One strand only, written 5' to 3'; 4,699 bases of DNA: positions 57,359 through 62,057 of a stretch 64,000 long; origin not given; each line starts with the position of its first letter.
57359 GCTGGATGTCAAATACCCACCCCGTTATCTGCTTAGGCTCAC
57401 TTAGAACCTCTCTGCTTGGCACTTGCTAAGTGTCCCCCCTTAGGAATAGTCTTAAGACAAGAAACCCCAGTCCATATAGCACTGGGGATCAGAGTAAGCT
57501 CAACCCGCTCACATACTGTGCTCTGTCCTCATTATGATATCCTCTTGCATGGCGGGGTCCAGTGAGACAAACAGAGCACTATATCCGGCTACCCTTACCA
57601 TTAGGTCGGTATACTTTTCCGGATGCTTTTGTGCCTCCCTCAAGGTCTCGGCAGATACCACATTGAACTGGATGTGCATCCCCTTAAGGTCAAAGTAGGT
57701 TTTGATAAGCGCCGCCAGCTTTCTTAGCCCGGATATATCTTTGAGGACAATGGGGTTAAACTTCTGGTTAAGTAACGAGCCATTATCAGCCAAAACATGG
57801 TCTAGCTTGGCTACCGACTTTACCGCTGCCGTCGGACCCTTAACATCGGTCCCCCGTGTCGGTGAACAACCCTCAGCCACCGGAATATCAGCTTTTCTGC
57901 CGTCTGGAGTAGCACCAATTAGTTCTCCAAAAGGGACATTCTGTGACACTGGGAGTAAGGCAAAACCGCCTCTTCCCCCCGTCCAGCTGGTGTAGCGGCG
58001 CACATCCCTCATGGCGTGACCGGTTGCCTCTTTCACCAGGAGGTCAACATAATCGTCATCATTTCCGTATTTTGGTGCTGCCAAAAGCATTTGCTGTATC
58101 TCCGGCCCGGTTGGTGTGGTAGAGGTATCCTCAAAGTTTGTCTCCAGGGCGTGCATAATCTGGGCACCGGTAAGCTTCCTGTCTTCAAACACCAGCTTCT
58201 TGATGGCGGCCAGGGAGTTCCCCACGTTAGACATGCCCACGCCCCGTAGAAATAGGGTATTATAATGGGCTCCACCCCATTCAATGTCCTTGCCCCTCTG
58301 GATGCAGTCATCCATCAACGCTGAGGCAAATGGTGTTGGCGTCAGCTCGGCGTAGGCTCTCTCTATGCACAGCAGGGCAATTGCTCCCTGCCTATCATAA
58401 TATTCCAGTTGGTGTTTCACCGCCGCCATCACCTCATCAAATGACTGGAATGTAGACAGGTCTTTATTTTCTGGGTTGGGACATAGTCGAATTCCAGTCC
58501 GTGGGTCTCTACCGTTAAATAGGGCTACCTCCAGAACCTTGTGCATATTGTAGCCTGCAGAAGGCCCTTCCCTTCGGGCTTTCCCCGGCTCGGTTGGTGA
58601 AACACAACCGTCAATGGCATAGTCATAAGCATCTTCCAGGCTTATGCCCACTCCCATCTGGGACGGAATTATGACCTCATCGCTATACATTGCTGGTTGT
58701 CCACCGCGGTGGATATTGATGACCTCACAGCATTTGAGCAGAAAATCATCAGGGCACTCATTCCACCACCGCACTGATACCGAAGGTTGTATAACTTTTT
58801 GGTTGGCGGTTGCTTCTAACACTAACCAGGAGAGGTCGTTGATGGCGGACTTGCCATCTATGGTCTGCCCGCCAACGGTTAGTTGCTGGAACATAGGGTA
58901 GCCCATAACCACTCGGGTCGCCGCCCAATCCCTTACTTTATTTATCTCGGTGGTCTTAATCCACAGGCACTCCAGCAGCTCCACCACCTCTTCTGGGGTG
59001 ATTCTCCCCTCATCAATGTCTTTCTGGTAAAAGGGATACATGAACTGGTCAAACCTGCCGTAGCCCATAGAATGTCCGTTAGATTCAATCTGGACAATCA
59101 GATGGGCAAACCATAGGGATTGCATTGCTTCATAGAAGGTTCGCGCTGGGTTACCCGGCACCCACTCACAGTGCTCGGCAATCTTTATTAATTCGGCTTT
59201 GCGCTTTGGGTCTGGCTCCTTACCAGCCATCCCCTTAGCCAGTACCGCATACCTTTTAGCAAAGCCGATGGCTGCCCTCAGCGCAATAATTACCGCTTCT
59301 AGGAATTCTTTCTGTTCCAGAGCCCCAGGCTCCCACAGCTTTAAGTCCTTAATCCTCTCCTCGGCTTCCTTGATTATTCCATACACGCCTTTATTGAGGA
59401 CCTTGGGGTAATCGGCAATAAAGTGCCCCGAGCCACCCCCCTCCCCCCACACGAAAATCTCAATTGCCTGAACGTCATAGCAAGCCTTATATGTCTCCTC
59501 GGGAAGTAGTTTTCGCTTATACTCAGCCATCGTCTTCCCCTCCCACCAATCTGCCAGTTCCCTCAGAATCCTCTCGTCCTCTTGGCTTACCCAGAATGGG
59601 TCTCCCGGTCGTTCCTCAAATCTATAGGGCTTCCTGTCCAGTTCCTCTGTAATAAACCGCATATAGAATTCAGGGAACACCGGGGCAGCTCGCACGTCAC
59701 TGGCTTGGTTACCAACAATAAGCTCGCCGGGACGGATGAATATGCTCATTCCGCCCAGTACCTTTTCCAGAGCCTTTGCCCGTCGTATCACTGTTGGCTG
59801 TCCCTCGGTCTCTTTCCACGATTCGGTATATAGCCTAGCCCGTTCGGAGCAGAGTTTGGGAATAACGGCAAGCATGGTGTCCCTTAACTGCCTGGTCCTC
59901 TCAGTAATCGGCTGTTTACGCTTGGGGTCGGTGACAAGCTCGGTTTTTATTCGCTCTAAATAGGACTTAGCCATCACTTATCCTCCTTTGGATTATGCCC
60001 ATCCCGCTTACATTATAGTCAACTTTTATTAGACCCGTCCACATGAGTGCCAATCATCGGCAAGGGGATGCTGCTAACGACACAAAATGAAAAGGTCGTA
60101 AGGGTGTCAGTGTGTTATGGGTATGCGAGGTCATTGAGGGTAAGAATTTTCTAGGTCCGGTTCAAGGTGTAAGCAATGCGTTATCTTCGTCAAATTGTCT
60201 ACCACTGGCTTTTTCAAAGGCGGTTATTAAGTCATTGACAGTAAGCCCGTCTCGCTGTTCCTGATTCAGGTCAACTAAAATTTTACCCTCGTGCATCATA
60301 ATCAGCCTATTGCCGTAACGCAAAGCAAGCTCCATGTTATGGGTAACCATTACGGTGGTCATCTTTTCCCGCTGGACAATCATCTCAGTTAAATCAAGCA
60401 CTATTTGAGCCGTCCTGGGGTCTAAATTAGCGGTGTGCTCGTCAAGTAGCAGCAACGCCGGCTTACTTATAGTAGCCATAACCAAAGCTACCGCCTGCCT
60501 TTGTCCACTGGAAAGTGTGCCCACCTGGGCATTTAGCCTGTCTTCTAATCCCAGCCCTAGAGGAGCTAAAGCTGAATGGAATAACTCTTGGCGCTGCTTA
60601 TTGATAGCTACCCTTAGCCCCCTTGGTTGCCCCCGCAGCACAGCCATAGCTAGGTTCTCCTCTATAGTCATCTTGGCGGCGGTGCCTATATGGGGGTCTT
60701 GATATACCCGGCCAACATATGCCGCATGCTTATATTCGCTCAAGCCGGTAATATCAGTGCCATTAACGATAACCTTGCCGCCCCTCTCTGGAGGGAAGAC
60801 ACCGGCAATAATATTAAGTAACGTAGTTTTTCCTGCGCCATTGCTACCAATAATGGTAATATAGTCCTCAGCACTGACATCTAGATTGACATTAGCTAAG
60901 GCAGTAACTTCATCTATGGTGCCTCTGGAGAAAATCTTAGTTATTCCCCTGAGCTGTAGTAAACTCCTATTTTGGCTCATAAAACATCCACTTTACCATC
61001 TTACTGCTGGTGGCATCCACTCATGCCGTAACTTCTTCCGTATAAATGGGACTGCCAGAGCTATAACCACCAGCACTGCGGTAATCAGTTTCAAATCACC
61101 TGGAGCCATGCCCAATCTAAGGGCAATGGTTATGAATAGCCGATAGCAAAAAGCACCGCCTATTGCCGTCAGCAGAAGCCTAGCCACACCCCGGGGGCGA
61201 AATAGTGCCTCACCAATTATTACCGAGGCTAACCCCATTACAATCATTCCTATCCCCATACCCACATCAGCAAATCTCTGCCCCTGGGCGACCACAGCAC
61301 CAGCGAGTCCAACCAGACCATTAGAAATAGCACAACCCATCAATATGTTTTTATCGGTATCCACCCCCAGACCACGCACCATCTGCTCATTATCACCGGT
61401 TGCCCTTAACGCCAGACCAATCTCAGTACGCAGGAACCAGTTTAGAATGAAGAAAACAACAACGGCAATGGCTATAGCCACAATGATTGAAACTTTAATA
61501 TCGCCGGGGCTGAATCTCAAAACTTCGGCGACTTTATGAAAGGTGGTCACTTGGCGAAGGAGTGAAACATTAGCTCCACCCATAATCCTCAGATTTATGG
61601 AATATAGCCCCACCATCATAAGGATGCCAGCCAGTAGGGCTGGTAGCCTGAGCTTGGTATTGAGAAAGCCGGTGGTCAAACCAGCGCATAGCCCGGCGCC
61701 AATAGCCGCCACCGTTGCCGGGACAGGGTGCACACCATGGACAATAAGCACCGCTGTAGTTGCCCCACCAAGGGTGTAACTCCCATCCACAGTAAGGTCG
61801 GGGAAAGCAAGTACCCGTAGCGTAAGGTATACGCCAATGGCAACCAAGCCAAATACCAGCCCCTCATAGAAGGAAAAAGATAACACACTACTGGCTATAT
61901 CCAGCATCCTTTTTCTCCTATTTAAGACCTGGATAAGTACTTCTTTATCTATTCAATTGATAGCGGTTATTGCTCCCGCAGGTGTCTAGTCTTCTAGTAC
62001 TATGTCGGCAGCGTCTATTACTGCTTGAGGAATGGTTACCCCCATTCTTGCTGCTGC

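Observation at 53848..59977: Glycyl-radical enzyme with a Cys-Val-Ser thiyl loop, in a dehydrogenase-rich operon of unknown substrate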

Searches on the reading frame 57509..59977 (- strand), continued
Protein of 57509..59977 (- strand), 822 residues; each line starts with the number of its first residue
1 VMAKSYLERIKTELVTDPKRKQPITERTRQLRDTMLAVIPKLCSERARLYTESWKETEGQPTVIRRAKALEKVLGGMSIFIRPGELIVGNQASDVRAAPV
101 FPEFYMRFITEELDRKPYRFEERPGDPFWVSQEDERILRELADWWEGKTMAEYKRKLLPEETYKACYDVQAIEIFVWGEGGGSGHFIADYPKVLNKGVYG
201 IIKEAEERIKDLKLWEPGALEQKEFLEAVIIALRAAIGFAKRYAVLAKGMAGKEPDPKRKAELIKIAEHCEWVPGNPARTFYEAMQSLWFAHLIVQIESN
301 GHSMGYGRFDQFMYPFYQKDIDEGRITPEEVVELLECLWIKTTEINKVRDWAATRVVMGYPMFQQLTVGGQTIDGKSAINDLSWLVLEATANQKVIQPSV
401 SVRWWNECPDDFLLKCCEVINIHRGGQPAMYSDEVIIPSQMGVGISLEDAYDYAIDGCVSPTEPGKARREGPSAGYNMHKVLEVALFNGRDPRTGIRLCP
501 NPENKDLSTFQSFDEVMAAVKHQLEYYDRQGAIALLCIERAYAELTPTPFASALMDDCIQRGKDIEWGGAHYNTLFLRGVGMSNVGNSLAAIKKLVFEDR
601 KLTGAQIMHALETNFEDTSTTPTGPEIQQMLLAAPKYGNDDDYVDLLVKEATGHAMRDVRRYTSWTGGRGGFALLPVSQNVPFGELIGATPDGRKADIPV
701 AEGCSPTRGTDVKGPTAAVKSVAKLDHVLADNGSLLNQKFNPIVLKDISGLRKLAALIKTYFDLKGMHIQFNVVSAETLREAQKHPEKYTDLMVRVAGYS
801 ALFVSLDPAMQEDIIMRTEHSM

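Call 73: fold_search(model_id=the predicted structure, library=pdb)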
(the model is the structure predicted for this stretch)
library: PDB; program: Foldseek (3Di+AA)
matches with E <= 10: 276; with E <= 0.001: 69
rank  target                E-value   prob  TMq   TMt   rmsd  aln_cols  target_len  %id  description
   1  9rco_A                6.5e-75  1.00  0.94  0.98   1.7       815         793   42  1,2-propanediol dehydratase with 0.1 % glycerol additive (released 2025-06-11)
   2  1r8w_A                2.0e-74  1.00  0.93  0.97   1.4       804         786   46  Native structure of the B12-independent glycerol dehydratase from clostridium butyricum (released 2004-06-01)
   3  9rcp_B                2.7e-74  1.00  0.93  0.97   1.6       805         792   42  1,2-propanediol dehydratase with 0.1 % 1,3-propanediol additive (released 2025-06-11)
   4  9rcq_A                8.1e-74  1.00  0.94  0.96   2.1       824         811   41  1,2-propanediol dehydratase with no ligand additives (released 2025-06-11)
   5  9rcp_C                1.1e-73  1.00  0.94  0.97   1.9       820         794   42  1,2-propanediol dehydratase with 0.1 % 1,3-propanediol additive (released 2025-06-11)
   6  5i2g_A                8.0e-73  1.00  0.93  0.96   2.3       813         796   41  1,2-propanediol Dehydration in Roseburia inulinivorans; Structural Basis for Substrate and Enantiomer Selectivity (released 2016-06-01)
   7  5i2g_B                2.3e-72  1.00  0.93  0.96   1.9       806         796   41  1,2-propanediol Dehydration in Roseburia inulinivorans; Structural Basis for Substrate and Enantiomer Selectivity (released 2016-06-01)
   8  5i2a_B                1.2e-70  1.00  0.93  0.91   3.1       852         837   39  1,2-propanediol Dehydration in Roseburia inulinivorans; Structural Basis for Substrate and Enantiomer Selectivity (released 2016-06-01)
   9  5i2a_A                3.2e-70  1.00  0.93  0.92   3.0       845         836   40  1,2-propanediol Dehydration in Roseburia inulinivorans; Structural Basis for Substrate and Enantiomer Selectivity (released 2016-06-01)
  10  6xs4_A                1.1e-67  1.00  0.94  0.95   1.6       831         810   40  Crystal structure of glycyl radical enzyme ECL_02896 from Enterobacter cloacae subsp. cloacae (released 2020-08-12)
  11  8id7                  1.2e-66  1.00  0.94  0.95   1.6       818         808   39  Crystal structure of YbiW in complex with 1,5-anhydroglucitol-6-phosphate in Escherichia coli (released 2024-10-02)
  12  9ht9_A                3.4e-64  1.00  0.93  0.96   1.8       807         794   34  CutC in complex with inhibitor1 (released 2026-01-14)
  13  5fay_A                5.7e-64  1.00  0.93  0.95   2.3       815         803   34  Y208F mutant of choline TMA-lyase (released 2016-09-28)
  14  5fau_B                6.2e-64  1.00  0.93  0.96   1.8       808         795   34  wild-type choline TMA lyase in complex with choline (released 2016-09-28)
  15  6vue_A                6.2e-64  1.00  0.93  0.95   2.3       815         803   34  wild-type choline TMA lyase in complex with 1-methyl-1,2,3,6-tetrahydropyridin-3-ol (released 2020-11-04)
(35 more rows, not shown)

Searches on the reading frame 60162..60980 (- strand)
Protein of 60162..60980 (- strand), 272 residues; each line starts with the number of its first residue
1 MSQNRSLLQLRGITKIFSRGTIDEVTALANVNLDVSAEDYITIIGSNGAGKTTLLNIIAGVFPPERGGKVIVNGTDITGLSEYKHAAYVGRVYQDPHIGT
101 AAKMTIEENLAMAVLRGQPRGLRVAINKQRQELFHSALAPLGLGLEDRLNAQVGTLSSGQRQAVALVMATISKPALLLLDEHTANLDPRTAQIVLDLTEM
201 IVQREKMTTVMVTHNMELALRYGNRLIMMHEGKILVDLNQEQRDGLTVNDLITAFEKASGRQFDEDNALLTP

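Call 4: search_protein_families(library=pfam, proteins=[window:60162-60980:-])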
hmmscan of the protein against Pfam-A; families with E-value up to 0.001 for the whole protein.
window:60162-60980:- (272 aa): 5 families
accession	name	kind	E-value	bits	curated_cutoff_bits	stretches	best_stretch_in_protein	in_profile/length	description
PF00005.33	ABC_tran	-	1.6e-26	94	25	1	28-184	1-137/137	ABC transporter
PF13304.12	AAA_21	-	1.9e-08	35.2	27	0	147-218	229-302/304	AAA domain, putative AbiEii toxin, Type IV TA system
PF02463.25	SMC_N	-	5.2e-07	29.8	40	1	38-218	24-201/220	RecF/RecN/SMC N terminal domain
PF13555.12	AAA_29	-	0.00093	19.3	27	0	32-66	16-50/61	P-loop containing region of AAA domain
PF13175.12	AAA_15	-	0.00095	19.3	32.1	0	30-61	16-46/374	AAA ATPase domain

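Call 33: search_protein_families(library=ncbifam, proteins=[window:60162-60980:-], max_evalue=1e-10)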
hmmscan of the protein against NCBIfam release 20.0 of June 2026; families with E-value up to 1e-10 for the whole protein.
window:60162-60980:- (272 aa): 168 families (the best 25 are shown)
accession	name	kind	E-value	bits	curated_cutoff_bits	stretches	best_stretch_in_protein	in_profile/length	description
TIGR04521.1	ECF_ATPase_2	equivalog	9.4e-38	129.9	330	1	9-240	2-229/279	energy-coupling factor transporter ATPase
TIGR02211.1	LolD_lipo_ex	equivalog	8.5e-37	126.8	307.75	1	7-234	1-219/221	lipoprotein-releasing ABC transporter ATP-binding protein LolD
TIGR03411.1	urea_trans_UrtD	equivalog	1.3e-35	123.2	304.1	1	22-237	12-223/242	urea ABC transporter ATP-binding protein UrtD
TIGR02315.1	ABC_phnC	equivalog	2.2e-35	122.2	266.1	1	11-242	5-232/243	phosphonate ABC transporter ATP-binding protein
TIGR03375.1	type_I_sec_LssB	subfamily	4.3e-35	121.1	693.1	1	24-241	479-686/696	type I secretion system permease/ATPase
TIGR02673.1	FtsE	equivalog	1.2e-34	119.9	264.85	1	23-233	13-214/214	cell division ATP-binding protein FtsE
TIGR01188.1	drrA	subfamily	1.8e-34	119.4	312.45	1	23-236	4-204/302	daunorubicin resistance ABC transporter, ATP-binding protein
NF038007.1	ABC_ATP_DarD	equivalog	2.1e-34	118.9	375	1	8-234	2-218/218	darobactin export ABC transporter ATP-binding protein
TIGR04520.1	ECF_ATPase_1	equivalog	1e-33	116.9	315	1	23-237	13-217/269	energy-coupling factor transporter ATPase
TIGR02857.1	CydD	equivalog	3.1e-33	115.5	435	1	24-222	335-523/529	thiol reductant ABC exporter subunit CydD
NF040840.2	tungstate_WtpC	equivalog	3.2e-33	115.5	440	1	28-235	16-210/347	tungstate ABC transporter ATP-binding protein WtpC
NF010158.0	PRK13637.1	equivalog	4e-32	111.5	390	1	9-237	4-226/287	energy-coupling factor transporter ATPase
TIGR03410.1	urea_trans_UrtE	equivalog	4.7e-32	111.3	285.8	1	23-252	11-228/230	urea ABC transporter ATP-binding subunit UrtE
NF008639.0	PRK11629.1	equivalog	5.6e-32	111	360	1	3-238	2-228/234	lipoprotein-releasing ABC transporter ATP-binding protein LolD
TIGR03265.1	PhnT2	equivalog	5.7e-32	111.3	457.7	1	21-234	13-213/353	putative 2-aminoethylphosphonate ABC transporter ATP-binding protein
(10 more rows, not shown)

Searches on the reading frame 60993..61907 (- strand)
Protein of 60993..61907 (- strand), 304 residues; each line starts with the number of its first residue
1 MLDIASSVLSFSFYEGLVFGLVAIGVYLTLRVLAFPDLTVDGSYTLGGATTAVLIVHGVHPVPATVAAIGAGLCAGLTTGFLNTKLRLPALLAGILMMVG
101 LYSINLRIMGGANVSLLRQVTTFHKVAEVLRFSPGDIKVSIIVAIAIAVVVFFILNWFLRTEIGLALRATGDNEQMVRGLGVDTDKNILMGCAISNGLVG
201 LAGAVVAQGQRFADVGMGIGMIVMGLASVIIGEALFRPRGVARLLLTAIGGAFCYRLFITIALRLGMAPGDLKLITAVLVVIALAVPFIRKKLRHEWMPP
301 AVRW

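Call 4: search_protein_families(library=pfam, proteins=[window:60993-61907:-])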
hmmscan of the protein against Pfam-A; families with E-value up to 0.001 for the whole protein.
window:60993-61907:- (304 aa): 1 family
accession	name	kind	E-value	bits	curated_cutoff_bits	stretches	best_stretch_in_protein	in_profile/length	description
PF02653.21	BPD_transp_2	-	5.5e-25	88.5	26.8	1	12-282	5-266/269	Branched-chain amino acid transport system / permease component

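Call 33: search_protein_families(library=ncbifam, proteins=[window:60993-61907:-], max_evalue=1e-10)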
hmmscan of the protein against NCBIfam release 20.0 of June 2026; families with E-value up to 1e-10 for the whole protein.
window:60993-61907:- (304 aa): 0 families
